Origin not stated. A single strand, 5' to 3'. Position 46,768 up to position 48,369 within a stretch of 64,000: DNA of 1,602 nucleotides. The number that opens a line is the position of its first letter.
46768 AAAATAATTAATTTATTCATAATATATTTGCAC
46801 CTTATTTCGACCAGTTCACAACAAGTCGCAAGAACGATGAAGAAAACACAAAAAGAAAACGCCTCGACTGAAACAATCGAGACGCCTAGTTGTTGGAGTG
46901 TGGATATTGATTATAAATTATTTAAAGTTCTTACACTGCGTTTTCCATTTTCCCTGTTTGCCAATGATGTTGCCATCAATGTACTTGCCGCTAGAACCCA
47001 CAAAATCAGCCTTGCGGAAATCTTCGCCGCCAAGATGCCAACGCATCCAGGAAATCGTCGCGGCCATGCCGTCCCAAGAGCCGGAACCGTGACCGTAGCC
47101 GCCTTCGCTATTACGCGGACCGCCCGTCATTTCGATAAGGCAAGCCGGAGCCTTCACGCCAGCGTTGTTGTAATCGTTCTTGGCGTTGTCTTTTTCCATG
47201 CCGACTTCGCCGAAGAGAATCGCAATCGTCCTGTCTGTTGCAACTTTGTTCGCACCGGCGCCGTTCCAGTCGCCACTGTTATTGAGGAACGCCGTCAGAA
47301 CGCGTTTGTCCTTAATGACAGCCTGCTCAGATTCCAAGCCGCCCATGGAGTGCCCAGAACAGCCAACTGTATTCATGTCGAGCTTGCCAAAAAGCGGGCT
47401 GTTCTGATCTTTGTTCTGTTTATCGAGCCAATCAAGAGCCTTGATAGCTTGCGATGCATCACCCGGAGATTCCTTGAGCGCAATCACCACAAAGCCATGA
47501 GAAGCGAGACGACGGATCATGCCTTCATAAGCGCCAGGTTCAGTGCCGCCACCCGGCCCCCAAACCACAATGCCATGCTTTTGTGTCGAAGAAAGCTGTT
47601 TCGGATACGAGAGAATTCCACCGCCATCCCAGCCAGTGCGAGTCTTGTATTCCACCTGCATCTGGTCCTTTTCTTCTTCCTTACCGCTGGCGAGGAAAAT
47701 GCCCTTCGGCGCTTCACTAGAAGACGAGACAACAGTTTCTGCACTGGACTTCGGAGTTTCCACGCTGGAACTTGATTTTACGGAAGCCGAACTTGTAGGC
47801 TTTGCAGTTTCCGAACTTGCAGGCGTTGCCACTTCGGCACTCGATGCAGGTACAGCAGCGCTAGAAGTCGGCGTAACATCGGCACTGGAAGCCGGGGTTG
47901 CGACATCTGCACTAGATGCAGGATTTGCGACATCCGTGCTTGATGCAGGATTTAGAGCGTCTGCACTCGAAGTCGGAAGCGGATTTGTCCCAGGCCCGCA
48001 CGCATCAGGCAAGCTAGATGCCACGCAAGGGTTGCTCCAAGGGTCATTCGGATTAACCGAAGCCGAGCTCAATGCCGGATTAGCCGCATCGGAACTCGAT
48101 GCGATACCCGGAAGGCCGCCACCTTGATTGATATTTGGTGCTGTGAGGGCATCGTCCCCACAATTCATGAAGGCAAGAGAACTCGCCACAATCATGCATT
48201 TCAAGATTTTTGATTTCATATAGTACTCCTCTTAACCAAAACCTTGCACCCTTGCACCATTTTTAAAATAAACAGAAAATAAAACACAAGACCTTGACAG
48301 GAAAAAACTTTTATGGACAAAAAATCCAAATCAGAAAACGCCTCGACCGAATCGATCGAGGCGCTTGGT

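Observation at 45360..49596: Tandem array of three lipid-anchored PETase/cutinase-like hydrolases on long flexible linkers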

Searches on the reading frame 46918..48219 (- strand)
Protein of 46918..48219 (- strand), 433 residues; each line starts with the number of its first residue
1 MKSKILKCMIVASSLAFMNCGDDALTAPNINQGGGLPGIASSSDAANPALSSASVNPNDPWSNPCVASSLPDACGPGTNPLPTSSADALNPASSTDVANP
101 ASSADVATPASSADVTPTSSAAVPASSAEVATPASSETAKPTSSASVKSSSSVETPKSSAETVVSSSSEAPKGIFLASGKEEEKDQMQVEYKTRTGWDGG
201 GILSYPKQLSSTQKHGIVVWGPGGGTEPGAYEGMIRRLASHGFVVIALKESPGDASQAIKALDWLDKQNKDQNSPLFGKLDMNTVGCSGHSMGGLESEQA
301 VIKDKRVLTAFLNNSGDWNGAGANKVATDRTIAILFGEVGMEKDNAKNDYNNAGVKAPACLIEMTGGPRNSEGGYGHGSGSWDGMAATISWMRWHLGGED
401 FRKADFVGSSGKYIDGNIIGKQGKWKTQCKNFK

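Call 3: search_protein_families(library=pfam, proteins=[window:46918-48219:-], max_evalue=1)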
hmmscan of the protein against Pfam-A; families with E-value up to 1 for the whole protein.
window:46918-48219:- (433 aa): 5 families
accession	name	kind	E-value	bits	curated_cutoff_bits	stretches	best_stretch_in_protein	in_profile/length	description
PF12740.14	PETase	-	1.5e-14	54.5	28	1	195-407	37-243/263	PET hydrolase-like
PF03403.19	PAF-AH_p_II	-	0.0016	17.5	20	1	207-255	92-140/372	Platelet-activating factor acetylhydrolase, isoform II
PF07224.18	Chlorophyllase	-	0.0077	15.5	26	1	223-294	50-127/301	Chlorophyllase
PF12695.13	Abhydrolase_5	-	0.019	15.2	27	1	219-381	3-152/164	Alpha/beta hydrolase family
PF12146.15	Hydrolase_4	-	0.12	12.1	27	0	213-248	2-37/239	Serine aminopeptidase, S33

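Call 4: search_protein_families(library=ncbifam, proteins=[window:46918-48219:-], max_evalue=1)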
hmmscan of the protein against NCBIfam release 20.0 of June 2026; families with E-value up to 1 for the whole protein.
window:46918-48219:- (433 aa): 1 family
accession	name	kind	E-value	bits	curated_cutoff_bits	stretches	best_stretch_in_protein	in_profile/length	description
NF047580.1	BPSS1187_fam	subfamily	0.0096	15.5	125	1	218-249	2-33/244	BPSS1187 family protein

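Call 8: find_homologous_proteins(query=window:46918-48219:-, max_evalue=0.00001)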
Query window:46918-48219:- (433 aa): 1095 proteins with E <= 0.00001 among 8000 candidates; the best 120 are listed.
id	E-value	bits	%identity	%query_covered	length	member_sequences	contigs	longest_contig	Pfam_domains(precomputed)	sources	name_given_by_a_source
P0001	1.0e-282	956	100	100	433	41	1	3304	PF12740.15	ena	-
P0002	2.8e-243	826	86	100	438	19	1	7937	PF12740.15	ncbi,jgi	jgi:hypothetical protein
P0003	3.0e-236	803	99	85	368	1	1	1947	PF12740.15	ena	-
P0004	7.3e-216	735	75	100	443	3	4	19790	PF12740.15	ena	-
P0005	3.5e-210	717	77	100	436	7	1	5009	PF12740.15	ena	-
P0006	4.9e-210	716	79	100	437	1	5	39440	PF12740.15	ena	-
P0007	3.2e-209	714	74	100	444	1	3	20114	PF12740.15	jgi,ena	-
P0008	5.2e-209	713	76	100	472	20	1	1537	PF12740.15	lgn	-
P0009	2.5e-207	707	75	100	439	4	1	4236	PF12740.15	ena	-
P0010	3.7e-206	703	75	100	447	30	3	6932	PF12740.15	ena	-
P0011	8.9e-203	692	75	100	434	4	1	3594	PF12740.15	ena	-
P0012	4.7e-202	690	75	100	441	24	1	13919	PF12740.15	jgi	jgi:hypothetical protein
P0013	1.5e-199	682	73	100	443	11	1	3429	PF12740.15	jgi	jgi:hypothetical protein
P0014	2.4e-199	681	75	100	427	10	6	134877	PF12740.15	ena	-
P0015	1.2e-197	675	74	100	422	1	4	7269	PF12740.15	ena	-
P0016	1.8e-197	675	74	100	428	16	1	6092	PF12740.15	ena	-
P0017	3.5e-197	674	70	100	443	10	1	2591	PF12740.15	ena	-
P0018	1.3e-196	672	73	100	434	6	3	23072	PF12740.15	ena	-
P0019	6.9e-196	670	73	100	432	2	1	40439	PF12740.15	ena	-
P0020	9.6e-196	669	75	100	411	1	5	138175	PF12740.15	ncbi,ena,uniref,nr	ncbi:MAG: alpha/beta hydrolase [Fibrobacter sp.]|uniref:poly(ethylene terephthalate) hydrolase famil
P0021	2.0e-195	668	74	100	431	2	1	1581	PF12740.15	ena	-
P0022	3.7e-195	667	74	100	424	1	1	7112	PF12740.15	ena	-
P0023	5.8e-195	667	74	100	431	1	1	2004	PF12740.15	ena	-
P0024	7.8e-195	666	74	100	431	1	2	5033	PF12740.15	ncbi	-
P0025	1.8e-194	665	72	100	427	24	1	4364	PF12740.15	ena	-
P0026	2.3e-194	665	75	100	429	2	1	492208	PF12740.15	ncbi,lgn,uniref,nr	ncbi:S9 family peptidase [Fibrobacter sp. UWB11]|uniref:alpha/beta hydrolase family protein n=1 Tax=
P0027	6.1e-194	663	75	100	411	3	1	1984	PF12740.15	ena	-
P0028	3.2e-193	661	73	100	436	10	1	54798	PF12740.15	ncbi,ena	-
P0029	3.4e-193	661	73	100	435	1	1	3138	PF12740.15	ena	-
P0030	8.6e-193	659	72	100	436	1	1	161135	PF12740.15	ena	-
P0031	1.2e-192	659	72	100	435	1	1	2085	PF12740.15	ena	-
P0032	2.4e-192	658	72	100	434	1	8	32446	PF12740.15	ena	-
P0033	1.2e-191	656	73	100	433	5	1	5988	PF12740.15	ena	-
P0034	2.6e-191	655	71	100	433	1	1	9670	PF12740.15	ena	-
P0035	3.8e-191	654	71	100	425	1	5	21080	PF12740.15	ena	-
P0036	7.7e-191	653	71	100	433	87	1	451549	PF12740.15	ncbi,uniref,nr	ncbi:esterase [Fibrobacter sp. UWB2]|uniref:alpha/beta hydrolase family protein n=1 Tax=Fibrobacter 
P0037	8.9e-191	653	74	100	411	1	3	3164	PF12740.15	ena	-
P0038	1.4e-190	652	71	100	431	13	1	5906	PF12740.15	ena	-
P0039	4.7e-190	650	69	100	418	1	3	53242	PF12740.15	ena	-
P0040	7.5e-190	650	71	100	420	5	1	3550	PF12740.15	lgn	-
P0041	8.3e-189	646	71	100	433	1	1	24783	PF12740.15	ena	-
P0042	2.7e-188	645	71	100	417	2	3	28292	PF12740.15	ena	-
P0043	3.1e-188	644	68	100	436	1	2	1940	PF12740.15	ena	-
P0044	3.7e-188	644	71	100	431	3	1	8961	PF12740.15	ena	-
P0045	5.1e-188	644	70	100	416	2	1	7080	PF12740.15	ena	-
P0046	1.1e-187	642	71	100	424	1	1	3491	PF12740.15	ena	-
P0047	2.4e-187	641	72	100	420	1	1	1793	PF12740.15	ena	-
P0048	4.8e-187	640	71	100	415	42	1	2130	PF12740.15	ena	-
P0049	6.4e-187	640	72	100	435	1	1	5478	PF12740.15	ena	-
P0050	9.6e-187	639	68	100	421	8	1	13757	PF12740.15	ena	-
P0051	1.2e-186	639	72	100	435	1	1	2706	PF12740.15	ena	-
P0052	2.0e-186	638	72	100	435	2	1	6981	PF12740.15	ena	-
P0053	7.0e-186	637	70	100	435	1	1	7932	PF12740.15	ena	-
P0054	1.1e-185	636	69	100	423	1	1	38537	PF12740.15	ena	-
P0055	1.3e-185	636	71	100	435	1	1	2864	PF12740.15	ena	-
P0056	1.9e-185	635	71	100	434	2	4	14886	PF12740.15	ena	-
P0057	3.5e-185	634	70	100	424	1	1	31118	PF12740.15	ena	-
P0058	3.9e-185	634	70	100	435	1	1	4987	PF12740.15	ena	-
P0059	3.1e-183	628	69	100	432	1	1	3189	PF12740.15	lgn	-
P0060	1.2e-182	626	66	100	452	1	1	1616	PF12740.15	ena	-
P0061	2.0e-182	625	69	100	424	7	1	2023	PF12740.15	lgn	-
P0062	7.8e-182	623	70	100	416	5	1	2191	PF12740.15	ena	-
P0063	1.3e-181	623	69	100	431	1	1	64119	PF12740.15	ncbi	-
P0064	2.5e-181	622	69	100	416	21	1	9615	PF12740.15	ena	-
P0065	5.1e-181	621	69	100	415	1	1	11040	PF12740.15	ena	-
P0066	2.8e-180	618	67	100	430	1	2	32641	PF12740.15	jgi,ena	-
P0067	5.4e-180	617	68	100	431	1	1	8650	PF12740.15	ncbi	-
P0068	7.5e-180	617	67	100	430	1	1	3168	PF12740.15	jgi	-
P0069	1.3e-179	616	67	100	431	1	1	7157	PF12740.15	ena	-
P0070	1.4e-179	616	66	100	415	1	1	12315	PF12740.15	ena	-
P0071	5.3e-179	614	66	100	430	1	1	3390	PF12740.15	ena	-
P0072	9.3e-179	613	69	78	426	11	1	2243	PF12740.15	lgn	-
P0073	1.1e-178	613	67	100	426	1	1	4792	PF12740.15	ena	-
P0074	1.7e-178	612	67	100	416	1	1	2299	PF12740.15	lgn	-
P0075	2.6e-178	612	75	90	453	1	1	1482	PF12740.15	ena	-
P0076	4.6e-178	611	73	91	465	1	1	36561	PF12740.15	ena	-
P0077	1.8e-176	606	68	100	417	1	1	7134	PF12740.15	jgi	jgi:Dipeptidyl aminopeptidases/acylaminoacyl-peptidases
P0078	2.4e-176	605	70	95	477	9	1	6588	PF12740.15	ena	-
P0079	2.4e-176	605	66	98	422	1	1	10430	PF12740.15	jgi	-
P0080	3.0e-176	605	67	100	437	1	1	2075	PF12740.15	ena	-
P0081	3.8e-176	605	65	100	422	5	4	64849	PF12740.15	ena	-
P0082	7.2e-176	604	65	100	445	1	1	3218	PF12740.15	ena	-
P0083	8.9e-176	603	65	100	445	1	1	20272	PF12740.15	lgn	-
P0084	1.1e-175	603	65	100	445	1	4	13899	PF12740.15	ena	-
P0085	1.8e-175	602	65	100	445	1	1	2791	PF12740.15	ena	-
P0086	1.9e-175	602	66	100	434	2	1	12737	PF12740.15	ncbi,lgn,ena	-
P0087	2.3e-175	602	73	91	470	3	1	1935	PF12740.15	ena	-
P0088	2.5e-175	602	62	100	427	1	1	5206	PF12740.15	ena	-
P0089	3.4e-175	601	79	85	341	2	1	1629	PF12740.15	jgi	jgi:hypothetical protein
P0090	4.9e-175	601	65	100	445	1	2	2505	PF12740.15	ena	-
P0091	6.9e-175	600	74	90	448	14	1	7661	PF12740.15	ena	-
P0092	8.9e-175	600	66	100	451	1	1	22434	PF12740.15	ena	-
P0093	9.1e-175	600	64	100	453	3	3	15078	PF12740.15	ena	-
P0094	1.2e-174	600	64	100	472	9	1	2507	PF12740.15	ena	-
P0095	1.3e-174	600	65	100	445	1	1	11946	PF12740.15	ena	-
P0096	2.3e-174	599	64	100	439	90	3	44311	PF12740.15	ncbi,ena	-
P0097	1.3e-173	596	65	100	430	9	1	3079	PF12740.15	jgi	-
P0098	2.3e-173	595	73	91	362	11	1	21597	PF12740.15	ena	-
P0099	3.1e-173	595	66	100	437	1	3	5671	PF12740.15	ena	-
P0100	4.2e-173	594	64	100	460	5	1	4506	PF12740.15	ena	-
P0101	9.8e-173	593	73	90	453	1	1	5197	PF12740.15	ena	-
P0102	1.2e-172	593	69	96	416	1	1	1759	PF12740.15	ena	-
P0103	2.5e-172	592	67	100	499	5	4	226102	PF12740.15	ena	-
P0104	2.5e-172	592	68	100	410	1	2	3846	PF12740.15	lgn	-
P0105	4.6e-172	591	72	93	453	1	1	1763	PF12740.15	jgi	jgi:hypothetical protein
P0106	4.7e-172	591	73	90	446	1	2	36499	PF12740.15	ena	-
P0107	4.8e-172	591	80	81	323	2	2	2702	PF12740.15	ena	-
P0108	5.2e-172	591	73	91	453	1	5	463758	PF12740.15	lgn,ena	-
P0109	6.0e-172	591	73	91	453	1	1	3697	PF12740.15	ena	-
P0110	7.5e-172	590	72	93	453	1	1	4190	PF12740.15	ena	-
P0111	8.0e-172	590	73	91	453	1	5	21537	PF12740.15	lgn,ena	-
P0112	9.1e-172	590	74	90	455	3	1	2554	PF12740.15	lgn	-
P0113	9.3e-172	590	71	93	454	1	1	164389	PF12740.15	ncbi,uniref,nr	ncbi:alpha/beta hydrolase [Fibrobacter sp. UWB5]|uniref:poly(ethylene terephthalate) hydrolase famil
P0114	9.6e-172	590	73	91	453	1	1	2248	PF12740.15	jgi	jgi:hypothetical protein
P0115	1.0e-171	590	73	91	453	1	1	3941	PF12740.15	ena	-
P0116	1.3e-171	590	73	91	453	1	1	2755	PF12740.15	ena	-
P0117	1.5e-171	589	72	90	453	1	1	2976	PF12740.15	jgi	jgi:hypothetical protein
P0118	1.7e-171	589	75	86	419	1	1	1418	PF12740.15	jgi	-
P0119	1.7e-171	589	72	93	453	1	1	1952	PF12740.15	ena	-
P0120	1.8e-171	589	73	91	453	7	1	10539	PF12740.15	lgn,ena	-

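Call 32: find_encoding_contigs(protein=P0036, flank=8000, max_places=3)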
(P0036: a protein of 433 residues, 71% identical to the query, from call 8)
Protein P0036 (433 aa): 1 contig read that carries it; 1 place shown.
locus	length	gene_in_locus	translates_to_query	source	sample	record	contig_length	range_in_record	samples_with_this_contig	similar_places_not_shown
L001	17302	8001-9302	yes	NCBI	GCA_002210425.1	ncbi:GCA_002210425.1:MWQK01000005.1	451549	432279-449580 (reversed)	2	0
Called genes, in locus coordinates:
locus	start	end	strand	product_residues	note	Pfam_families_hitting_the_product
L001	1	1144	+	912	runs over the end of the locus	-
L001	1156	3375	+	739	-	-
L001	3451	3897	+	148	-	PF00881:Nitroreductase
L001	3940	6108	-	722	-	PF09603:Fib_succ_major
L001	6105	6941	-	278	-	PF14394:DUF4423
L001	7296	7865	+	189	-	PF01227:GTP_cyclohydroI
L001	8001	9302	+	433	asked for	PF12740:PETase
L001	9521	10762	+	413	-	PF12740:PETase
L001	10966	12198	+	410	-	PF13439:Glyco_transf_4, PF13579:Glyco_trans_4_4, PF08323:Glyco_transf_5 (weak), PF20706:GT4-conflict, PF00534:Glycos_transf_1, PF13692:Glyco_trans_1_4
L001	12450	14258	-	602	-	PF11412:DsbD_N, PF02683:DsbD_TM, PF13899:Thioredoxin_7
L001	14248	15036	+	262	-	PF04542:Sigma70_r2 (weak), PF08281:Sigma70_r4_2 (weak)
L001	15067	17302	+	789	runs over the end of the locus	PF13585:CHU_C (faint)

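Call 43: list_cluster_members(proteins=[P0036, P0026, P0113, P0020])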
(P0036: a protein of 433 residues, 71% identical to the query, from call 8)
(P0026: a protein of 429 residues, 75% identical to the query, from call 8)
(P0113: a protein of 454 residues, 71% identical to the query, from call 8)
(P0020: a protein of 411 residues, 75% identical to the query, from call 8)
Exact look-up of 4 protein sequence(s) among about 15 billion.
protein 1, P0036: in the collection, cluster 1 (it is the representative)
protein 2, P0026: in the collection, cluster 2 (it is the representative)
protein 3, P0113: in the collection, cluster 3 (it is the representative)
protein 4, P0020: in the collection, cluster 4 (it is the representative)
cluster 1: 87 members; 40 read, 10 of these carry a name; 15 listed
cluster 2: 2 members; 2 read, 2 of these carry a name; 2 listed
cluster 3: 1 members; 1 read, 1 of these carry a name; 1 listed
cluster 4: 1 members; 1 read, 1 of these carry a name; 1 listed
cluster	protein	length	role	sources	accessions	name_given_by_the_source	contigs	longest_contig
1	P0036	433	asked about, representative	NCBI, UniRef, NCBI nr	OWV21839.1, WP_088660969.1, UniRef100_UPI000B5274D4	esterase [Fibrobacter sp. UWB2] | alpha/beta hydrolase family protein n=1 Tax=Fibrobacter sp. UWB2 TaxID=1964358 ...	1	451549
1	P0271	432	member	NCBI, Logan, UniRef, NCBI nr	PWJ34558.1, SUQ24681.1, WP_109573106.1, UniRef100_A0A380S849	alpha/beta hydrolase family protein [Fibrobacter succinogenes] | PET hydrolase/cutinase-like domain-containing protein n=1 Tax=Fibrobacter succinogenes ... | alpha/beta hydrolase [Fibrobacter succinogenes]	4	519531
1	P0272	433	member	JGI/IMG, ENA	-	hypothetical protein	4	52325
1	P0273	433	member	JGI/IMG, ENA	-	hypothetical protein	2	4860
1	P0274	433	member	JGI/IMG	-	hypothetical protein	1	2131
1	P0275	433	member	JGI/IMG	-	hypothetical protein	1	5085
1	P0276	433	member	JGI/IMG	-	hypothetical protein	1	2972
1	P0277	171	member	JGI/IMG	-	hypothetical protein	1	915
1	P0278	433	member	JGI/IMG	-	hypothetical protein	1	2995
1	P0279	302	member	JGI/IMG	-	hypothetical protein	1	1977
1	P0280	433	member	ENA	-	-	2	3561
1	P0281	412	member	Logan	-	-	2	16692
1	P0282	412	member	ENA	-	-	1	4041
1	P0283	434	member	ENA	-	-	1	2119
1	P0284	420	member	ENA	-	-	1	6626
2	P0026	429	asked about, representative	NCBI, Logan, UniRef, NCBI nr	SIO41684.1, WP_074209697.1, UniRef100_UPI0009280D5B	S9 family peptidase [Fibrobacter sp. UWB11] | alpha/beta hydrolase family protein n=1 Tax=Fibrobacter sp. UWB11 TaxID=1896202 ... | esterase [Fibrobacter sp. UWB11]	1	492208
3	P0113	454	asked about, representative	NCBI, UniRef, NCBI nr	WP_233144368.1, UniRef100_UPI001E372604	alpha/beta hydrolase [Fibrobacter sp. UWB5] | poly(ethylene terephthalate) hydrolase family protein n=1 Tax=Fibrobacter sp. UWB5 ...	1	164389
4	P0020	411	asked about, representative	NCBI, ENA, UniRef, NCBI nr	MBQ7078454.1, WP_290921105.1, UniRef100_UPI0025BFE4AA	MAG: alpha/beta hydrolase [Fibrobacter sp.] | poly(ethylene terephthalate) hydrolase family protein n=1 Tax=Fibrobacter sp. TaxID=35828 ... | alpha/beta hydrolase [Fibrobacter sp.]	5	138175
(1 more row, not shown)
